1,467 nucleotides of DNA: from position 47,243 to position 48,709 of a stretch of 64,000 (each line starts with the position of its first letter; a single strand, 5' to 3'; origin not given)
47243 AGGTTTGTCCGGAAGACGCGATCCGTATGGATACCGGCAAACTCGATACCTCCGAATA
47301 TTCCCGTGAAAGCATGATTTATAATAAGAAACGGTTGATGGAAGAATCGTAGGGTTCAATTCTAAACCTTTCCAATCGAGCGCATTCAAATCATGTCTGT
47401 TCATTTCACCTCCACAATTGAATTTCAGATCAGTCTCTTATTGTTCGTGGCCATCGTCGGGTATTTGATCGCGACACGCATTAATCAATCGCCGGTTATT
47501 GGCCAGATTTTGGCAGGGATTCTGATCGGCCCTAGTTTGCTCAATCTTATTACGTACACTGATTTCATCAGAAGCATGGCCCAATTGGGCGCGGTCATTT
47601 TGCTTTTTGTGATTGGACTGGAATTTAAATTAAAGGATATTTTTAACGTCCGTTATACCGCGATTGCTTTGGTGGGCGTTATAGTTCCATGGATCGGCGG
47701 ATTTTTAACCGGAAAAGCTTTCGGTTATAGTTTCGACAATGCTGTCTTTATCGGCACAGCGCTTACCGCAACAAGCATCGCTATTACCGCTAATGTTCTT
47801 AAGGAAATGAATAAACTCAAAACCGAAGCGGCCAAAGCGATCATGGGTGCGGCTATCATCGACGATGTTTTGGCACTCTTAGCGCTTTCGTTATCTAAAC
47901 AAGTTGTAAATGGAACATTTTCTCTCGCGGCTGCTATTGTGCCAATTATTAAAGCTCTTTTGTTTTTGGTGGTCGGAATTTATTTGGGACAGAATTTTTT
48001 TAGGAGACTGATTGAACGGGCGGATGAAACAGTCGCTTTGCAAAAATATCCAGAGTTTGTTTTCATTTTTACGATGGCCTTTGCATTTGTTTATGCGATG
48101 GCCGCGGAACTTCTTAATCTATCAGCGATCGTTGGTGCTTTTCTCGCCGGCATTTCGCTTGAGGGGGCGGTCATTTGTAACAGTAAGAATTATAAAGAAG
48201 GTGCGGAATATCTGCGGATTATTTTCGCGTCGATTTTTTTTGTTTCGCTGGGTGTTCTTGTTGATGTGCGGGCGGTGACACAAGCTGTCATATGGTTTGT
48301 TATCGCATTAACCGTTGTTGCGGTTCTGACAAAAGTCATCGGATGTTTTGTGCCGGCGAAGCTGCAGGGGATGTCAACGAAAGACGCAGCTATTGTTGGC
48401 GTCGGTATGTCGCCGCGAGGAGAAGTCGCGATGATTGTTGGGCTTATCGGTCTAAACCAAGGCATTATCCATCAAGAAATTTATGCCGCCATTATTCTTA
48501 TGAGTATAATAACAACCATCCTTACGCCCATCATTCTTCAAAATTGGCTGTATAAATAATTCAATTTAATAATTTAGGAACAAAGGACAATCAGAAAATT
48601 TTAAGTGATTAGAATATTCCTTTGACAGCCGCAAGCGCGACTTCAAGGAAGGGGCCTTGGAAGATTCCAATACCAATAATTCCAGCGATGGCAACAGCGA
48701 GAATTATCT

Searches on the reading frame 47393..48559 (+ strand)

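Call 56: search_protein_families(library=ncbifam, proteins=[window:47393-48559:+], max_evalue=1e-10)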
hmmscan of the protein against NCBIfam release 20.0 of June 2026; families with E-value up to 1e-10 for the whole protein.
window:47393-48559:+ (388 aa): 5 families
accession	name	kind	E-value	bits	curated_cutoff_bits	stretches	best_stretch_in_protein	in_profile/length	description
TIGR00932.1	2a37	subfamily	6e-47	160.5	238.3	1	17-291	1-275/275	monovalent cation:proton antiporter-2 (CPA2) family protein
NF045626.1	FeTrans_MagA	equivalog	1.4e-28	100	700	1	13-382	11-374/386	iron transporter MagA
NF007950.1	PRK10669.1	equivalog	5.9e-28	98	700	1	16-382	14-384/547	YbaL family putative K(+) efflux transporter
NF002924.0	PRK03562.1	equivalog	8.5e-24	83.9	752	1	16-382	13-376/623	glutathione-regulated potassium-efflux system protein KefC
NF002973.0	PRK03659.1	equivalog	1.5e-23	83.2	804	1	14-383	11-374/602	glutathione-regulated potassium-efflux system protein KefB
